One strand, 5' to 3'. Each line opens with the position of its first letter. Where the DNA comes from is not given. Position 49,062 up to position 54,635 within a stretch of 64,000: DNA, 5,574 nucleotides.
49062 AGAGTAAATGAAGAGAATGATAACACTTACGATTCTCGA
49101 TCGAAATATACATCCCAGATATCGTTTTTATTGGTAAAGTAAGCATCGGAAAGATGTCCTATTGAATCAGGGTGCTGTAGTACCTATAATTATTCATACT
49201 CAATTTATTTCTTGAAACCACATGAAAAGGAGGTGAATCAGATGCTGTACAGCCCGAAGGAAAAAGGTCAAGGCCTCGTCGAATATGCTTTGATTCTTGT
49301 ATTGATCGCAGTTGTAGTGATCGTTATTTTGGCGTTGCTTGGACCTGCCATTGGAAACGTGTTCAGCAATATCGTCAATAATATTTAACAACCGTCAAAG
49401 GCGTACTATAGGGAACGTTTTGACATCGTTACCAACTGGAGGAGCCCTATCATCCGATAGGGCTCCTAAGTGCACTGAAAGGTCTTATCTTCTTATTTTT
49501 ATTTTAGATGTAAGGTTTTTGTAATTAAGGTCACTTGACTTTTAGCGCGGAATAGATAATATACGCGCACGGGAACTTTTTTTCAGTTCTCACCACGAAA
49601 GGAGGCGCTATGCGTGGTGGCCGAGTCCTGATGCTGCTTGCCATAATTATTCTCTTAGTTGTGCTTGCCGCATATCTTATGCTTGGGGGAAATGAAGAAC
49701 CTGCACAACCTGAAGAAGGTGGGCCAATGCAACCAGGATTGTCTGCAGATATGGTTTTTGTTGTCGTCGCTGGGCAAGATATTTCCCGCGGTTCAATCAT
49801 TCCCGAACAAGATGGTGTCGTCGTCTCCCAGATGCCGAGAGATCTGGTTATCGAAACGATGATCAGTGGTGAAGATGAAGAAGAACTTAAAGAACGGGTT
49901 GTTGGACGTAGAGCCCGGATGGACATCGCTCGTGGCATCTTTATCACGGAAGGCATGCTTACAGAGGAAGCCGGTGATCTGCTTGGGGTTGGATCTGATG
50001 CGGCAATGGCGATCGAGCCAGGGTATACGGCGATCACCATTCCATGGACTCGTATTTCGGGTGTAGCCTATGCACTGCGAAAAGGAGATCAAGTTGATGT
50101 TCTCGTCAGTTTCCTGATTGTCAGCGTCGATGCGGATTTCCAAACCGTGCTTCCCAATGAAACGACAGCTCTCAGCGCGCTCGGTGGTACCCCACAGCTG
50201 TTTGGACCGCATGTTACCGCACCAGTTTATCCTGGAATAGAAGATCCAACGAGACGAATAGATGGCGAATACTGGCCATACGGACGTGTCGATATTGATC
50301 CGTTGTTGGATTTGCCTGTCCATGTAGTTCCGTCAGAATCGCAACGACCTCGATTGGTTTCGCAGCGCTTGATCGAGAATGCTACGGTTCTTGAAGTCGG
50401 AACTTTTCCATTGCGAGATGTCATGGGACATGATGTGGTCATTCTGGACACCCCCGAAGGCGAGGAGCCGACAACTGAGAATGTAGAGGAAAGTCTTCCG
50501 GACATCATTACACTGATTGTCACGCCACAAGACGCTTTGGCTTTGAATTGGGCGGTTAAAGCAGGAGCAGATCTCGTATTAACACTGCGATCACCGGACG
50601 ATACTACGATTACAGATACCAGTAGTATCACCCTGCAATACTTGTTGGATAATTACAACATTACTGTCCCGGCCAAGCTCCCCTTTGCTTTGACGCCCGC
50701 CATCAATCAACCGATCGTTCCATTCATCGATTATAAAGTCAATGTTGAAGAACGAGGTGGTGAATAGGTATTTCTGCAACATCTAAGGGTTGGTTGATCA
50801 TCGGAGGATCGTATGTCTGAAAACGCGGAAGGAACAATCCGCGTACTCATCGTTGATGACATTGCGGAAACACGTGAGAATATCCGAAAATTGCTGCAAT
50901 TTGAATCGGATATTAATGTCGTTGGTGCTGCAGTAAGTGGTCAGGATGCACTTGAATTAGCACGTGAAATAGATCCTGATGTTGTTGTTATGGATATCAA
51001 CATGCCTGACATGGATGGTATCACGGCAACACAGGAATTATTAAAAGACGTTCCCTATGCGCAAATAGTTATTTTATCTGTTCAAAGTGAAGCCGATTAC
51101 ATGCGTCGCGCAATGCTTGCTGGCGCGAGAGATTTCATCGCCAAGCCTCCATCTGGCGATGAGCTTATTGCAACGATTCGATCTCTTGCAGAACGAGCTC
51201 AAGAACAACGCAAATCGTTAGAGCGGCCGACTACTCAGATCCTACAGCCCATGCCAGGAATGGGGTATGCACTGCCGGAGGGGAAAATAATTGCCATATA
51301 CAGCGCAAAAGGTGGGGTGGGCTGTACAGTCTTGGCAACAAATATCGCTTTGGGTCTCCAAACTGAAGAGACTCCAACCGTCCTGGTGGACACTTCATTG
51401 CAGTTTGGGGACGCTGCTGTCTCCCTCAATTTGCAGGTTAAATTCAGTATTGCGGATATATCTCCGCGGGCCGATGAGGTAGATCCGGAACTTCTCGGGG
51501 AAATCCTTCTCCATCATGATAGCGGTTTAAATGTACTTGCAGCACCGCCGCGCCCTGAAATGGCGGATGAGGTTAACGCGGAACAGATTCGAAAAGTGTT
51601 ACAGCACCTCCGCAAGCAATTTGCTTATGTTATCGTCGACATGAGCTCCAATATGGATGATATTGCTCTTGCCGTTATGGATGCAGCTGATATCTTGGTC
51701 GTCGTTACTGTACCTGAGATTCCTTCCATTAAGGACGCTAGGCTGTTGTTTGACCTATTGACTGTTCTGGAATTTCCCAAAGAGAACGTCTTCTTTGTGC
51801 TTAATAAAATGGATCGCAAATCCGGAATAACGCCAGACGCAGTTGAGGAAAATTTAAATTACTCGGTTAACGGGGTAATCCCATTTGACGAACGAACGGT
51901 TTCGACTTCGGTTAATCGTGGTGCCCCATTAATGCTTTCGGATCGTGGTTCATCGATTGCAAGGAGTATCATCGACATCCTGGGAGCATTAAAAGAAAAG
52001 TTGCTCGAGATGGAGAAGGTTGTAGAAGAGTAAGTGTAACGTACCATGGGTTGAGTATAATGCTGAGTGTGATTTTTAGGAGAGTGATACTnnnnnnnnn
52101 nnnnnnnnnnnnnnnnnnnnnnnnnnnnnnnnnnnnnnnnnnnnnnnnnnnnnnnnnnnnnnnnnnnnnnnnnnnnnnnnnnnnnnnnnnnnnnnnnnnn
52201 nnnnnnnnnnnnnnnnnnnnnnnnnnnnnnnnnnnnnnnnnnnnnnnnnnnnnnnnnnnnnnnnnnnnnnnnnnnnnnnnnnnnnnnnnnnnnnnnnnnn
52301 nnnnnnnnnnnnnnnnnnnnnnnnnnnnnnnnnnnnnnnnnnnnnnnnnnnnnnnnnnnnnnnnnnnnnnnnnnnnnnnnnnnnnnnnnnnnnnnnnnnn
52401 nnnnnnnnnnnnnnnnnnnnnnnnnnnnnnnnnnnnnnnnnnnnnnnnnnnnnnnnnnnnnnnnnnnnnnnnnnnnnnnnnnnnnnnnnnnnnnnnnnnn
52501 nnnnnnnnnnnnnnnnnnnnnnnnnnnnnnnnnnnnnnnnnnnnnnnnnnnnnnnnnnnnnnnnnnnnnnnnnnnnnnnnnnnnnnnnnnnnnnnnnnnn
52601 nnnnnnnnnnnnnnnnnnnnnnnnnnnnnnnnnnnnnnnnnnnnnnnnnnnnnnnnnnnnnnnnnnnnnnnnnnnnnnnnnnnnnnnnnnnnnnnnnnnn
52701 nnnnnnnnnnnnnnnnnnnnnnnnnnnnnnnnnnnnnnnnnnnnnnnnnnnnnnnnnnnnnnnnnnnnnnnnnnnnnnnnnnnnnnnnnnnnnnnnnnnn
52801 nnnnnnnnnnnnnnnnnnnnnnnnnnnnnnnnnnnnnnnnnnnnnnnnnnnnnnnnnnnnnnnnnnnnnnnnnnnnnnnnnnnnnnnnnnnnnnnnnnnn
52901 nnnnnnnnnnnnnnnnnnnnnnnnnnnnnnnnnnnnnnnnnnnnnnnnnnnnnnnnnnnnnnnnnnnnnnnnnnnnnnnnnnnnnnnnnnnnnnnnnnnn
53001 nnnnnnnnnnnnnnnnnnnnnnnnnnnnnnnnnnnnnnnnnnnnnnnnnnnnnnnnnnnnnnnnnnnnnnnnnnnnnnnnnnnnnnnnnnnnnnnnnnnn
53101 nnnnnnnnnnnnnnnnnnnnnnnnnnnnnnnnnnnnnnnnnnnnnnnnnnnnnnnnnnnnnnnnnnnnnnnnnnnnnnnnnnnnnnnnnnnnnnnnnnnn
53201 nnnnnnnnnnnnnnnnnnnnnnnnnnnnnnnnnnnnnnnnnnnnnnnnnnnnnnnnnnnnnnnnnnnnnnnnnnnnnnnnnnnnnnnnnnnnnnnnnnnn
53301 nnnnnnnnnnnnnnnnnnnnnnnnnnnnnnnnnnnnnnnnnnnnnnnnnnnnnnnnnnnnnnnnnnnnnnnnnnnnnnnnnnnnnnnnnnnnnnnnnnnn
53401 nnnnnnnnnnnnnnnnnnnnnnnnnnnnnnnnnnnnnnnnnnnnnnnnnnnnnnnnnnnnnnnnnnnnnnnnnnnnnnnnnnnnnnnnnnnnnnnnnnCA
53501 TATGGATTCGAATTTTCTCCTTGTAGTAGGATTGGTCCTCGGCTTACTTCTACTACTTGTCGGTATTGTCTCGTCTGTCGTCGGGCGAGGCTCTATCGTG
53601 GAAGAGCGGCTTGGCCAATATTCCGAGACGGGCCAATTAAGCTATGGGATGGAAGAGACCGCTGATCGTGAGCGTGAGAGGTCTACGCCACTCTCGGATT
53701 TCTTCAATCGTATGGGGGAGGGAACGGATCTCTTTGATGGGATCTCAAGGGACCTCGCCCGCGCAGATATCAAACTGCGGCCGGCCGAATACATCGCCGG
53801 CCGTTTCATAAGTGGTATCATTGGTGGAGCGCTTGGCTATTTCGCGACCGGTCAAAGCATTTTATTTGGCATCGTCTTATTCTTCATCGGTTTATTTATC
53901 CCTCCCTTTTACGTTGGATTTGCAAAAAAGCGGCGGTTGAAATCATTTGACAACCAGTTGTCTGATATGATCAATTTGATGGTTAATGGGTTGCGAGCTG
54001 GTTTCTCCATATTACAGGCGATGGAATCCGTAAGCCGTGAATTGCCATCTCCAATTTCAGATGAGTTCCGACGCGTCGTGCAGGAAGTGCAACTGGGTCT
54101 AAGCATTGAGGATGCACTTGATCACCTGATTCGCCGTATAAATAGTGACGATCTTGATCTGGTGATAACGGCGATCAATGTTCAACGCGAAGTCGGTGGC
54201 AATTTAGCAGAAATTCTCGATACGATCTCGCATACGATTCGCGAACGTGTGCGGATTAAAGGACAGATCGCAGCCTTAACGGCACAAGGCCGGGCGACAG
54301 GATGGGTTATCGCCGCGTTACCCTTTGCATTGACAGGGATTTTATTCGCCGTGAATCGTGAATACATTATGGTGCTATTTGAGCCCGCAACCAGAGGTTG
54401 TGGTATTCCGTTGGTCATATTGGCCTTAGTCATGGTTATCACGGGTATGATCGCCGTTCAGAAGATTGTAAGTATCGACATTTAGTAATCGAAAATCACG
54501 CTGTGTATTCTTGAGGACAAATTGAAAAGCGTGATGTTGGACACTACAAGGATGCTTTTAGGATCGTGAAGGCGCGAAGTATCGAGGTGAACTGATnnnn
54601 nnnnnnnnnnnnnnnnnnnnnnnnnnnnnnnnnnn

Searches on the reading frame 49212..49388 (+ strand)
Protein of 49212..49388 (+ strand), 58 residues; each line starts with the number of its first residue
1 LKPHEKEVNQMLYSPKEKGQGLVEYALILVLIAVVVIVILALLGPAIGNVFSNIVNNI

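Call 78: search_protein_families(library=pfam, proteins=[window:49212-49388:+], max_evalue=0.01)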
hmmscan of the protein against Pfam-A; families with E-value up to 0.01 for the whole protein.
window:49212-49388:+ (58 aa): 1 family
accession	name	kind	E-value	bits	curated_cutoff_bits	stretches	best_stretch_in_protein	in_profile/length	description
PF04964.19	Flp_Fap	-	4e-07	30.2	32.2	1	19-57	7-45/46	Flp/Fap pilin component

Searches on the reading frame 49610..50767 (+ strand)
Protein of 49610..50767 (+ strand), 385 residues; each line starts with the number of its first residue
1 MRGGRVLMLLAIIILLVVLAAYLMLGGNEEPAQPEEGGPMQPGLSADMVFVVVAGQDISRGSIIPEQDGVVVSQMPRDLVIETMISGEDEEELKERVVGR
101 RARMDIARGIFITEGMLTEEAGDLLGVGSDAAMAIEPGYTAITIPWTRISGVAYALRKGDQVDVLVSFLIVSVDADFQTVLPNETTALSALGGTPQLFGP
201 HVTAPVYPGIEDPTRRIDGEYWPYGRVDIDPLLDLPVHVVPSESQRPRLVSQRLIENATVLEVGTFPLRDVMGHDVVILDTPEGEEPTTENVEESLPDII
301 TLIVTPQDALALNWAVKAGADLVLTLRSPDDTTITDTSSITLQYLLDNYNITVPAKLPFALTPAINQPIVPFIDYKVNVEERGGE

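Call 6: search_protein_families(library=pfam, proteins=[window:49610-50767:+], max_evalue=0.01)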
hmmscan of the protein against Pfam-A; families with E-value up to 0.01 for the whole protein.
window:49610-50767:+ (385 aa): 2 families
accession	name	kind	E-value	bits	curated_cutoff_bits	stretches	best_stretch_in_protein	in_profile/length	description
PF16976.10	RcpC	-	7.2e-12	45.7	28.8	2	132-167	4-39/114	Flp pilus assembly protein RcpC/CpaB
PF08666.17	SAF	-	1.2e-06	29.4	21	1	51-117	3-62/63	SAF domain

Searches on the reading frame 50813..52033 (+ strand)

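Call 6: search_protein_families(library=pfam, proteins=[window:50813-52033:+], max_evalue=0.01)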
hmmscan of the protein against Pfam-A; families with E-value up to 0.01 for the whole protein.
window:50813-52033:+ (406 aa): 5 families
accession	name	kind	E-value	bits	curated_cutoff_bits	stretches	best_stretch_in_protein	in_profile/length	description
PF00072.30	Response_reg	-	1.9e-27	96.1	30.2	1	11-123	1-111/111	Response regulator receiver domain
PF13614.12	AAA_31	-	2.7e-10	40.9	27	1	158-312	2-160/177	AAA domain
PF10609.15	ParA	-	5.3e-10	39.6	27.1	1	158-390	4-242/246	NUBPL iron-transfer P-loop NTPase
PF01656.29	CbiA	-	5e-07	30.2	25.4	1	160-371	1-123/125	CobQ/CobB/MinD/ParA nucleotide binding domain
PF06564.18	CBP_BcsQ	-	0.00076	19.5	21.3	1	158-303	2-149/234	Cellulose biosynthesis protein BcsQ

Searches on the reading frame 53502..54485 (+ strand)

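Call 6: search_protein_families(library=pfam, proteins=[window:53502-54485:+], max_evalue=0.01)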
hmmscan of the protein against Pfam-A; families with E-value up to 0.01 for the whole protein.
window:53502-54485:+ (327 aa): 1 family
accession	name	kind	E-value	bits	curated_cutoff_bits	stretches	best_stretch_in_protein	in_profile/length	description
PF00482.28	T2SSF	-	1.5e-22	80.3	25.2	1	157-281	2-123/125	Type II secretion system (T2SS), protein F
